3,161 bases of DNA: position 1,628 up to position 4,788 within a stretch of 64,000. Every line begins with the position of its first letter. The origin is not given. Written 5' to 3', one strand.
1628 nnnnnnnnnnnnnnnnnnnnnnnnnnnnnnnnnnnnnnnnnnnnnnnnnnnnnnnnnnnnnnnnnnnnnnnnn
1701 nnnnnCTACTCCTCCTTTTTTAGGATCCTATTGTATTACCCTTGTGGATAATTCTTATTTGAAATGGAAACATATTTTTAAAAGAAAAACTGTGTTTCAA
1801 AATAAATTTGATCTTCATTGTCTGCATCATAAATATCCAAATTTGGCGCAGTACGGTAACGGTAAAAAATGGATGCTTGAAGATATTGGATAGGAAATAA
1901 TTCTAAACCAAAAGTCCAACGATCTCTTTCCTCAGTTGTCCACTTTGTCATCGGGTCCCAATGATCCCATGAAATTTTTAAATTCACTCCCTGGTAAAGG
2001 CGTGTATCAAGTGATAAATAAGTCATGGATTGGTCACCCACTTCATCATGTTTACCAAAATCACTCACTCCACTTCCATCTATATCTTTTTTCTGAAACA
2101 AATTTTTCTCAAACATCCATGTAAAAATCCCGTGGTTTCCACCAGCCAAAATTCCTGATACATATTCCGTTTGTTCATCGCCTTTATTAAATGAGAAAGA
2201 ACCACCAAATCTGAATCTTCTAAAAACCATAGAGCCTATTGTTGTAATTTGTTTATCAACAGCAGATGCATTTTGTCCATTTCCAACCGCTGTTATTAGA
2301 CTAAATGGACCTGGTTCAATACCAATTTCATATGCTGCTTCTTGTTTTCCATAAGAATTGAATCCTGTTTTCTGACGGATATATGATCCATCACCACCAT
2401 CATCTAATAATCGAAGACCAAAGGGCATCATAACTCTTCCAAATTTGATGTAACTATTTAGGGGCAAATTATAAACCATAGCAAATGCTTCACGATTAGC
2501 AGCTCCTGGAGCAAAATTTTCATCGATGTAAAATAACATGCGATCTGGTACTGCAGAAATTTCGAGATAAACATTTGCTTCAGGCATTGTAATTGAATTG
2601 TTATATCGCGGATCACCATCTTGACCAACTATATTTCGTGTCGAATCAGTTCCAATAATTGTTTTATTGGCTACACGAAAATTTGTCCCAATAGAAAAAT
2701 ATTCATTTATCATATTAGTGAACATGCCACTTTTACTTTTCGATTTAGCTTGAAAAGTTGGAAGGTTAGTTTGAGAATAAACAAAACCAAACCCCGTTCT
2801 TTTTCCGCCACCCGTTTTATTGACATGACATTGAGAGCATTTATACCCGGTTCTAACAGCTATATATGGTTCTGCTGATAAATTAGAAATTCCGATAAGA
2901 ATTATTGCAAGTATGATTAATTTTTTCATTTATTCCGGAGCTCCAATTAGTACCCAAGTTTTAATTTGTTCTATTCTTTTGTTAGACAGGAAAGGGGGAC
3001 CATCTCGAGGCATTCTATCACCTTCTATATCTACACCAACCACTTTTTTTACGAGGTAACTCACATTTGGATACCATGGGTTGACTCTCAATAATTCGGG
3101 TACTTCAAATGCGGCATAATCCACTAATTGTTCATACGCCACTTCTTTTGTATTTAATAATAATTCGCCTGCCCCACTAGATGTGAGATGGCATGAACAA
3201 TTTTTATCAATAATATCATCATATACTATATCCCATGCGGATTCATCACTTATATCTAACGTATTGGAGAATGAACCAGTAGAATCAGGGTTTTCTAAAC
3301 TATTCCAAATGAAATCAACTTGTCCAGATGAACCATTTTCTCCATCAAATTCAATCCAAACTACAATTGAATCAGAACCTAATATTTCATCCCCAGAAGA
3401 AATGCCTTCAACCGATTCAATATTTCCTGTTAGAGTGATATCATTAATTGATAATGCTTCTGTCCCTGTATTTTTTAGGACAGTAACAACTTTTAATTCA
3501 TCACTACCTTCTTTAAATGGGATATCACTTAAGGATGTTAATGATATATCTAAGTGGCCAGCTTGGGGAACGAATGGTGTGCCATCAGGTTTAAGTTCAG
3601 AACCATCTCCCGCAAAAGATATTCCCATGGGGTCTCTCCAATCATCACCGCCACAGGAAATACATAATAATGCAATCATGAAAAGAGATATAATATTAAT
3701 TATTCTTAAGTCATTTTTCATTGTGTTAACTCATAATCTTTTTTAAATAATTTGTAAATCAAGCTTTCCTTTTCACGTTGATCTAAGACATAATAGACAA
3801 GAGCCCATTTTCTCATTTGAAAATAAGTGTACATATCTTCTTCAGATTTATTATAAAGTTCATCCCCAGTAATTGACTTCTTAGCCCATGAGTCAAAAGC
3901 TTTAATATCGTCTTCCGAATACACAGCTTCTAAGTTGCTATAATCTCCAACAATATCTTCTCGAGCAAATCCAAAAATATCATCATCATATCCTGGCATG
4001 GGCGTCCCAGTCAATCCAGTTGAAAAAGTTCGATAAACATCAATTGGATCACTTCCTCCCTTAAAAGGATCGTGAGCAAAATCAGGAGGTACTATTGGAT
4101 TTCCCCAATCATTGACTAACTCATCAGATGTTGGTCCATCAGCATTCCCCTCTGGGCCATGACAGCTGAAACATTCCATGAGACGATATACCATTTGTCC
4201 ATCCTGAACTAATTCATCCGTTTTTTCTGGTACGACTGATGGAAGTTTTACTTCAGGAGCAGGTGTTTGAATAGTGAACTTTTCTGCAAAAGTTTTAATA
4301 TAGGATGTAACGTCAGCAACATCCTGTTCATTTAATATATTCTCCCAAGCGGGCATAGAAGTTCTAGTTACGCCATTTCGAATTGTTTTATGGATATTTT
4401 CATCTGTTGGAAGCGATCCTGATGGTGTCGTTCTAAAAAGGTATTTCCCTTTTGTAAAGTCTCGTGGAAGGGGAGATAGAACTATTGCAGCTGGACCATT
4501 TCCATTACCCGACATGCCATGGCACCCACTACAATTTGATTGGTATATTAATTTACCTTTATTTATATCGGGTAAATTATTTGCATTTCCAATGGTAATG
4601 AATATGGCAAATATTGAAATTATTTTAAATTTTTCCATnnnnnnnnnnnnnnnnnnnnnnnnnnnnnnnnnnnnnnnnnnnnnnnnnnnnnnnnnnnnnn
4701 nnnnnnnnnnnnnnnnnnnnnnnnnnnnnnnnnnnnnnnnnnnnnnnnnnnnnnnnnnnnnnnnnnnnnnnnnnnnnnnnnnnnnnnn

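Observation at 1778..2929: Cyc2-type fused monohaem cytochrome-porin candidate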

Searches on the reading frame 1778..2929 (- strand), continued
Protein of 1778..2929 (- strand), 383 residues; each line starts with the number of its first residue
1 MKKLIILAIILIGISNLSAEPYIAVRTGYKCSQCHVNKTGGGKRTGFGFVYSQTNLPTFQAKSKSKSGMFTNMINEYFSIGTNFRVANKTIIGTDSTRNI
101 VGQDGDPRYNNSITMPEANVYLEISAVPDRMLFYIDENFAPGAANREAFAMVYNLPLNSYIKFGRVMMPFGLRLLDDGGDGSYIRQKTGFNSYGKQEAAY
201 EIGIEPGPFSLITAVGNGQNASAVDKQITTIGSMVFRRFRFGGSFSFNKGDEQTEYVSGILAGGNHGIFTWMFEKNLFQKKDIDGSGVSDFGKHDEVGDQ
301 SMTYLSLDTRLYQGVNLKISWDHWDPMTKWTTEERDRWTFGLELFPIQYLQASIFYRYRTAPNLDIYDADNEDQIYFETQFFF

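Call 54: find_encoding_contigs(protein=P0013, flank=7000, max_places=1)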
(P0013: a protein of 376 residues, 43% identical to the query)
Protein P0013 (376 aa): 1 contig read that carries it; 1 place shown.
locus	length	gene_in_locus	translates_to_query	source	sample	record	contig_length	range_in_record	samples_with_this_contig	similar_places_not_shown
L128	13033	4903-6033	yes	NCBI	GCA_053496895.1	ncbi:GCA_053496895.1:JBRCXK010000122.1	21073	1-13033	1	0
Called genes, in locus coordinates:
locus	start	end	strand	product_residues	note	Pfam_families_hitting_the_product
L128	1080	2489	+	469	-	PF00158:Sigma54_activat, PF14532:Sigma54_activ_2, PF25601:AAA_lid_14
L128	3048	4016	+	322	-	PF00034:Cytochrom_C, PF13442:Cytochrome_CBB3, PF00034:Cytochrom_C (weak)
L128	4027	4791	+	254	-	-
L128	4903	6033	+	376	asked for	-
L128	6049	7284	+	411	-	-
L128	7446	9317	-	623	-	PF13174:TPR_6 (faint), PF13181:TPR_8 (faint), PF13371:TPR_9 (faint), PF13414:TPR_11, PF13431:TPR_17 (weak), PF00515:TPR_1 (weak), PF13424:TPR_12, PF14559:TPR_19 (weak), +6 more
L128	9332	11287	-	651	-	PF07715:Plug, PF00593:TonB_dep_Rec_b-barrel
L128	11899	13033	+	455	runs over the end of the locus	PF02788:RuBisCO_large_N, PF00016:RuBisCO_large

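Call 55: find_encoding_contigs(protein=P0116, flank=7000, max_places=1)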
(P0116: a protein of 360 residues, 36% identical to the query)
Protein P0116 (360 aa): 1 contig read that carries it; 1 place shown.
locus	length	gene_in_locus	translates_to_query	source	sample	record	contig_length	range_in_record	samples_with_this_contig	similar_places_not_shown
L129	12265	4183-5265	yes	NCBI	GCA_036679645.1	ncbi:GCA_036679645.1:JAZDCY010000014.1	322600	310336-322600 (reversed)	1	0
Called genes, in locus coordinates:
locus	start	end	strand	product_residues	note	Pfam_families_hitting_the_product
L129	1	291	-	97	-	?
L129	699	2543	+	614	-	PF00127:Copper-bind (faint), PF07731:Cu-oxidase_2 (faint), PF13473:Cupredoxin_1 (faint), PF23926:LtfC (faint), PF06525:SoxE (faint)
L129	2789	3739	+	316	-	PF00034:Cytochrom_C, PF13442:Cytochrome_CBB3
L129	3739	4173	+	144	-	-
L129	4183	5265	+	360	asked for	-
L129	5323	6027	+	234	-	PF13620:CarboxypepD_reg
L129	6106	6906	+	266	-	PF22904:NOMO1-like_2nd (faint), PF14686:fn3_3, PF09430:EMC7_beta-sandw (weak), PF13715:CarbopepD_reg_2 (weak), PF13620:CarboxypepD_reg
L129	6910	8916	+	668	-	PF01654:Cyt_bd_oxida_I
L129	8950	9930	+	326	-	PF00034:Cytochrom_C (faint)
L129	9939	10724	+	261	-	PF13442:Cytochrome_CBB3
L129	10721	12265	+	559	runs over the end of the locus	PF00034:Cytochrom_C, PF13442:Cytochrome_CBB3, PF00034:Cytochrom_C, PF09459:EB_dh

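Call 56: find_encoding_contigs(protein=P0120, flank=7000, max_places=1)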
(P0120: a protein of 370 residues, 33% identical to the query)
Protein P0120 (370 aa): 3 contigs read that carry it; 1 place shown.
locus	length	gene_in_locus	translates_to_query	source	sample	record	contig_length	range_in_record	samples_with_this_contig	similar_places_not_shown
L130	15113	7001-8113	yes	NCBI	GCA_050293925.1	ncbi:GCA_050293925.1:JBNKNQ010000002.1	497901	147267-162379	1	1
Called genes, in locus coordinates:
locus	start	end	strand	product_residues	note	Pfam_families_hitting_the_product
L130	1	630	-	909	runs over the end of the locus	PF00133:tRNA-synt_1, PF09334:tRNA-synt_1g (weak), PF13603:tRNA-synt_1_2 (faint), PF09334:tRNA-synt_1g (weak), PF08264:Anticodon_1, PF10458:Val_tRNA-synt_C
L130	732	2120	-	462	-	PF08486:SpoIID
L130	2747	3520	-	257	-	-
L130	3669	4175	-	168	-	PF01327:Pep_deformylase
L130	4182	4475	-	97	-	PF02699:YajC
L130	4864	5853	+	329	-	PF00034:Cytochrom_C, PF13442:Cytochrome_CBB3, PF00034:Cytochrom_C (weak), PF13442:Cytochrome_CBB3 (weak)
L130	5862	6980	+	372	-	PF00034:Cytochrom_C (faint), PF13442:Cytochrome_CBB3 (faint), PF07635:PSCyt1 (weak)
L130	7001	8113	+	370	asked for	-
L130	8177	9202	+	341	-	PF13378:MR_MLE_C, PF07476:MAAL_C (weak)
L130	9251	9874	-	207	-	PF00719:Pyrophosphatase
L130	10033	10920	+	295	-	PF00892:EamA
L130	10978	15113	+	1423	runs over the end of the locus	PF00270:DEAD, PF04851:ResIII, PF00271:Helicase_C, PF19306:WHD_Lhr, PF08494:DEAD_assoc, PF23235:WHD_3rd_Lhr, PF23234:WHD_4th_Lhr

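Call 69: list_cluster_members(proteins=[P0005, P0012, P0013, P0025, P0028, P0036, P0042, P0067, P0116, P0120])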
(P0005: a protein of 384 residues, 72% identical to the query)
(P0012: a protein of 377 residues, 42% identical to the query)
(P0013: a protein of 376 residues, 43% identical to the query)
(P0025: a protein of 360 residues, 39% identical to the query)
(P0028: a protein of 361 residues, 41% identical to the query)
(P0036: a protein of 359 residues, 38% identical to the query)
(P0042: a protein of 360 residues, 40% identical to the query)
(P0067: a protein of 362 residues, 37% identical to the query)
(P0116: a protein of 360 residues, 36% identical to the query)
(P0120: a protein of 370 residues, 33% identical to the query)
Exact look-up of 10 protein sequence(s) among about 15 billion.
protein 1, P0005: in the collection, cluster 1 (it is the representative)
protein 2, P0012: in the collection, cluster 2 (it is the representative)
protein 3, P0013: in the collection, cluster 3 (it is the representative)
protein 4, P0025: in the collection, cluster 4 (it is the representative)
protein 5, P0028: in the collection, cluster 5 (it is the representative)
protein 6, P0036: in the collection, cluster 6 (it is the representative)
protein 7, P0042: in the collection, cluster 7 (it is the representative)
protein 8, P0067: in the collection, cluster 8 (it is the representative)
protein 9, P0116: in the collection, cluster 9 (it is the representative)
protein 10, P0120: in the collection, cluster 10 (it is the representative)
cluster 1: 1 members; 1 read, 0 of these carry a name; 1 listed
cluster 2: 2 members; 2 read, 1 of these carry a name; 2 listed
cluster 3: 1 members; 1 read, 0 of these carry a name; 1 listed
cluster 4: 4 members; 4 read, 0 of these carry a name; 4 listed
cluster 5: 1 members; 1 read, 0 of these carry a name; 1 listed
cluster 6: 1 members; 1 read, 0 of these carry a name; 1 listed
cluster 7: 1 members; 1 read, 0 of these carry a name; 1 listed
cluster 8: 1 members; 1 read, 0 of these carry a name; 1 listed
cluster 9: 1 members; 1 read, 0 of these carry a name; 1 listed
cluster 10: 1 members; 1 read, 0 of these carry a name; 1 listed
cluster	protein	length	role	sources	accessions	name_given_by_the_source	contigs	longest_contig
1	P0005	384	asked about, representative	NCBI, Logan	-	-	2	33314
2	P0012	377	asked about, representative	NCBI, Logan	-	-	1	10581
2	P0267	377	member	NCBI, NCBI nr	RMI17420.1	MAG: hypothetical protein D6681_03365 [Calditrichaeota bacterium] | MAG: hypothetical protein D6681_03365 [Calditrichota bacterium]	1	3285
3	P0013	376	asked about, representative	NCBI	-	-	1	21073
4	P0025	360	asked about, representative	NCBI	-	-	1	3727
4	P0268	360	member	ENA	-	-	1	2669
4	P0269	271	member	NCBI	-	-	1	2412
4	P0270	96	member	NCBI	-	-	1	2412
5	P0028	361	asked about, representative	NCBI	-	-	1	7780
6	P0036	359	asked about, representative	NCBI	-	-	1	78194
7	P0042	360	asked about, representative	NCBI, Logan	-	-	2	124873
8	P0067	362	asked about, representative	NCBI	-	-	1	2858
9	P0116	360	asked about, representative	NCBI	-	-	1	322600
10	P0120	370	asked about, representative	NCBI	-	-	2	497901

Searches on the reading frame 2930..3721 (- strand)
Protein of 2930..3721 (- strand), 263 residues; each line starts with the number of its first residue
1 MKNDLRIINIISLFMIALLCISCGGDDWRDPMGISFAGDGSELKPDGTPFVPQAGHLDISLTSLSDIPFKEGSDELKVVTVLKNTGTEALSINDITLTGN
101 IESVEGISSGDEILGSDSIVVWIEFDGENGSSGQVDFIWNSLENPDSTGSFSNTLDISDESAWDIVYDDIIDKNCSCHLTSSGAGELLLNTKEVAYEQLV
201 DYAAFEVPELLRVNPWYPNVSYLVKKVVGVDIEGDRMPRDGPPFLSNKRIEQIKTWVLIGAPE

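Call 3: search_protein_families(library=pfam, proteins=[window:2930-3721:-], max_evalue=0.1)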
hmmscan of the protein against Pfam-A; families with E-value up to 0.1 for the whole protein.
window:2930-3721:- (263 aa): 1 family
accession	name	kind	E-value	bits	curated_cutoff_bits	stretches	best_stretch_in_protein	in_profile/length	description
PF25117.1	Agd3_C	-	0.067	13.4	27.5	0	95-128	26-57/67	Agd3 C-terminal domain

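Call 4: search_protein_families(library=ncbifam, proteins=[window:2930-3721:-], max_evalue=0.1)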
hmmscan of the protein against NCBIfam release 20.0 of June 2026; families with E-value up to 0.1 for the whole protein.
window:2930-3721:- (263 aa): 0 families

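Call 41: search_solved_structures(query=A3, max_evalue=1)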
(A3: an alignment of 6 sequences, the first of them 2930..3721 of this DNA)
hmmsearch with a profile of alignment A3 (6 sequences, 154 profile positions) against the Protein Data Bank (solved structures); distinct sequences matched with E-value up to 1: 36.
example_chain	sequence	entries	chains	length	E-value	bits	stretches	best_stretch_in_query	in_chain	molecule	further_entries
5mab_A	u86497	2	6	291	2.5e-07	33.9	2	64-152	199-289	FoxE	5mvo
7q21_C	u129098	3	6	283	0.0007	22.7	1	18-72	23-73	Cytochrome bc1 complex cytochrome c subunit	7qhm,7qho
5c2v_A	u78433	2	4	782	0.013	18.6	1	58-152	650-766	HYDRAZINE SYNTHASE ALPHA SUBUNIT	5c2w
3dmi_A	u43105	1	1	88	0.014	18.4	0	59-76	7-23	cytochrome c6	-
9eov_A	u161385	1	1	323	0.018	18.1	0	52-73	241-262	Extracellular iron oxide respiratory system surface decaheme cytochrome c component MtrC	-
4lm8_A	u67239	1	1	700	0.025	17.6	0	60-111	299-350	Extracellular iron oxide respiratory system surface decaheme cytochrome c component MtrC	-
6xkx_p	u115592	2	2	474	0.027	17.5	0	57-80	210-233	Cbb3-type cytochrome c oxidase subunit CcoP,Cytochrome c-type cyt cy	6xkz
7qth_A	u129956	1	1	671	0.036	17.1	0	61-111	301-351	Extracellular iron oxide respiratory system surface decaheme cytochrome c component MtrC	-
6hwh_M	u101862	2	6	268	0.067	16.2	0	18-72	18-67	Cytochrome bc1 complex cytochrome c subunit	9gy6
8ovc_O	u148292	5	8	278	0.072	16.1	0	18-72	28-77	Cytochrome bc1 complex cytochrome c subunit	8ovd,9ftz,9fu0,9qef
7o7g_A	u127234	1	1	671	0.074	16.1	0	61-111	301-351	Extracellular iron oxide respiratory system surface decaheme cytochrome c component MtrC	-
8hcr_C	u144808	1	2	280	0.082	16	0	34-72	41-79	Cytochrome bc1 complex cytochrome c subunit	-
7e1v_O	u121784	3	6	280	0.082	16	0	34-72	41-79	Cytochrome bc1 complex cytochrome c subunit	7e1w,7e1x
6adq_C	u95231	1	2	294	0.087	15.9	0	18-72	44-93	Cytochrome bc1 complex cytochrome c subunit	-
8qc9_A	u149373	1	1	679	0.1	15.6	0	61-111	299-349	Extracellular iron oxide respiratory system surface decaheme cytochrome c component MtrC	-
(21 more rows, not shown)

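Call 42: search_solved_structures(query=A3, max_evalue=0.00001, show_alignments=1)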
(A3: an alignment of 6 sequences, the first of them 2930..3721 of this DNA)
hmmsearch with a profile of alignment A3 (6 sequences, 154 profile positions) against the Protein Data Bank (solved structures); distinct sequences matched with E-value up to 0.00001: 1.
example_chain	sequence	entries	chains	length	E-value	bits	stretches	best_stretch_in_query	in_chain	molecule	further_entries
5mab_A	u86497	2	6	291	2.5e-07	33.9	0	64-152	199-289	FoxE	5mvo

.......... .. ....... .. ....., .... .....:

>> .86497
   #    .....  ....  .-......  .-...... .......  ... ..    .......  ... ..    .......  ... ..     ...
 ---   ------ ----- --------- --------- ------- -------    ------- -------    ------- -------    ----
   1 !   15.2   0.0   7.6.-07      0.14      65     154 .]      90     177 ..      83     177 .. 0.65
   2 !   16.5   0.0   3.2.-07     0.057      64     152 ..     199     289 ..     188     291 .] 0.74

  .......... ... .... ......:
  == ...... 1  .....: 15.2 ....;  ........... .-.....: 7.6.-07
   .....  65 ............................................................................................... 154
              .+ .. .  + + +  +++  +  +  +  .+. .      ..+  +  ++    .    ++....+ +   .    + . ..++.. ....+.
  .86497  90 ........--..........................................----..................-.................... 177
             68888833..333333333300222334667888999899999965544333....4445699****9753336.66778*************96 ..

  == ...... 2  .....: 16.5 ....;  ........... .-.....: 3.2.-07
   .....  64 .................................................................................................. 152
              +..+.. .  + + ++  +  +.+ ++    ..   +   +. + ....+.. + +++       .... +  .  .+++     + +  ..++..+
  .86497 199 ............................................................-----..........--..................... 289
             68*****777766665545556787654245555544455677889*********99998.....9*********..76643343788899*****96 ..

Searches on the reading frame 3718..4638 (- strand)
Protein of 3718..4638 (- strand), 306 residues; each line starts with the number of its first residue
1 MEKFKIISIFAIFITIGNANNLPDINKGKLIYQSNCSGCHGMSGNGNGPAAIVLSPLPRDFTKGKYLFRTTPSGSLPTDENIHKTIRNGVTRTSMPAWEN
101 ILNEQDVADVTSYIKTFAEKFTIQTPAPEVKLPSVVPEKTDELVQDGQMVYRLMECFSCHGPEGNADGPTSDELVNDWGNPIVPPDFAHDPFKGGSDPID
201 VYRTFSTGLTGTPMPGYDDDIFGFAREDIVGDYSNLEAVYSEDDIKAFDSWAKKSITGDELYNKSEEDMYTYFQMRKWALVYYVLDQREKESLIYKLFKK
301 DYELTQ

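Call 3: search_protein_families(library=pfam, proteins=[window:3718-4638:-], max_evalue=0.1)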
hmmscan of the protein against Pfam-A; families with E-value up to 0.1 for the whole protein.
window:3718-4638:- (306 aa): 3 families
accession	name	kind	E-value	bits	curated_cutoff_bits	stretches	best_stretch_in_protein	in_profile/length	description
PF13442.11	Cytochrome_CBB3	-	5.5e-18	65.5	27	2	24-114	2-68/68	Cytochrome C oxidase, cbb3-type, subunit III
PF00034.26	Cytochrom_C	-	7.1e-18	66.2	21.3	2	26-116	2-88/90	Cytochrome c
PF09699.15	Paired_CXXCH_1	-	0.073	13.2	20.6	0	155-165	8-18/41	Doubled CXXCH motif (Paired_CXXCH_1)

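Call 4: search_protein_families(library=ncbifam, proteins=[window:3718-4638:-], max_evalue=0.1)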
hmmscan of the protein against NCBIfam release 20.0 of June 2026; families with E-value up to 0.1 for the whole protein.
window:3718-4638:- (306 aa): 15 families
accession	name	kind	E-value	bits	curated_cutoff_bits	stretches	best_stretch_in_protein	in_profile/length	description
TIGR00782.1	ccoP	equivalog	1.7e-13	50.5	179.95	1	17-119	195-283/285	cytochrome-c oxidase, cbb3-type subunit III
NF011054.0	PRK14486.1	equivalog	4e-11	42.9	447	1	19-116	209-289/294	putative bifunctional cbb3-type cytochrome c oxidase subunit II/cytochrome c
NF045930.1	Cytc6PetJCyano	equivalog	1.9e-09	37.4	135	2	80-120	70-108/110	cytochrome c6 PetJ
NF033864.1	cytochrome579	equivalog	2.5e-09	37.1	280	1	25-66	49-92/179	cytochrome 579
NF050122.1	bc1_QcrC_actin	exception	2.3e-08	33.7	200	1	22-49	38-67/253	cytochrome bc1 complex diheme cytochrome c subunit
NF045774.1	cytochro_C551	exception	1.2e-07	31.7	118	0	26-46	40-60/110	cytochrome c551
TIGR04494.1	c550_PedF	equivalog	4.5e-07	29.8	122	1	25-118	51-131/133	cytochrome c-550 PedF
TIGR03872.1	cytochrome_MoxG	equivalog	1.4e-06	28.4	147.8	1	24-49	43-69/133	cytochrome c(L), periplasmic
NF045773.1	cytochro_C550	exception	1.4e-05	25.1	125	0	27-49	51-74/118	cytochrome c550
TIGR02603.1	CxxCH_TIGR02603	domain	6.6e-05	22.9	68.15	1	23-47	1-25/134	putative heme-binding domain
NF040606.1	CytoC_perox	subfamily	0.00069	18.9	150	1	25-95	298-354/524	di-heme-cytochrome C peroxidase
TIGR04485.1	thiosulf_SoxX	equivalog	0.0045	17.7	61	1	33-116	2-77/78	sulfur oxidation c-type cytochrome SoxX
TIGR03874.1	4cys_cytochr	equivalog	0.0082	15.9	161.75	0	31-50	39-58/143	c-type cytochrome, methanol metabolism-related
NF052248.1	SorU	equivalog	0.0099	16.1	100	1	77-114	37-72/72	SorU family sulfite dehydrogenase c-type cytochrome subunit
TIGR01904.2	GSu_C4xC__C2xCH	domain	0.038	13.8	27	0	33-47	49-63/73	CxxxxCH/CxxCH domain c-type cytochrome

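Call 40: search_solved_structures(query=window:3718-4638:-, max_evalue=0.01)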
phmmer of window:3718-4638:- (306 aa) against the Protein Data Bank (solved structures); distinct sequences matched with E-value up to 0.01: 21.
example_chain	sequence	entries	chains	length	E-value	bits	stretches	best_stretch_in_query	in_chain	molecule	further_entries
6h5l_B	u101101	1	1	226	5.2e-52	180.2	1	26-221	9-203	Conserved hypothetical cytochrome protein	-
8snh_G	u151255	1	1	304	3.1e-05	26.5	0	23-116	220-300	Cbb3-type cytochrome c oxidase subunit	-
9g83_v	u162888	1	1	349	5.1e-05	25.8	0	27-116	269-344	Cbb3-type cytochrome c oxidase subunit CcoP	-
8smr_G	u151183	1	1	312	5.5e-05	25.7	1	24-166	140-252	Cbb3-type cytochrome c oxidase subunit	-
1a2s_A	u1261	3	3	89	0.00016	24.2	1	24-115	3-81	CYTOCHROME C6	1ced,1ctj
7vzg_C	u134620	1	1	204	0.00022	23.8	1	26-119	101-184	Cytochrome c, mono-and diheme variants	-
7vzr_C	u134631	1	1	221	0.00027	23.5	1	26-119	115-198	Cytochrome c, mono-and diheme variants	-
4eid_A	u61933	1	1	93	0.00036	23.1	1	26-119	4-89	Cytochrome c6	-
3dr0_A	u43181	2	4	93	0.00048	22.6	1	26-119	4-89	Cytochrome c6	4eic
3mk7_C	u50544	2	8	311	0.00049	22.6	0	23-120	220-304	Cytochrome c oxidase, cbb3-type, subunit P | Cbb3-type cytochrome c oxidase subunit CcoP1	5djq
6lod_E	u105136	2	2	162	0.00057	22.4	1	25-66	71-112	Cytochrome c domain-containing protein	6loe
1ls9_A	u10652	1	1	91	0.0014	21.1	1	27-115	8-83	CYTOCHROME C6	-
2zbo_A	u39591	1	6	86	0.0016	20.9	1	24-120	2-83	Cytochrome c6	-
8uf3_A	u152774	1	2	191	0.002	20.6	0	23-165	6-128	Cytochrome C4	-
9vr0_A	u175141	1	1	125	0.0023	20.4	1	24-119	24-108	Cytochrome c552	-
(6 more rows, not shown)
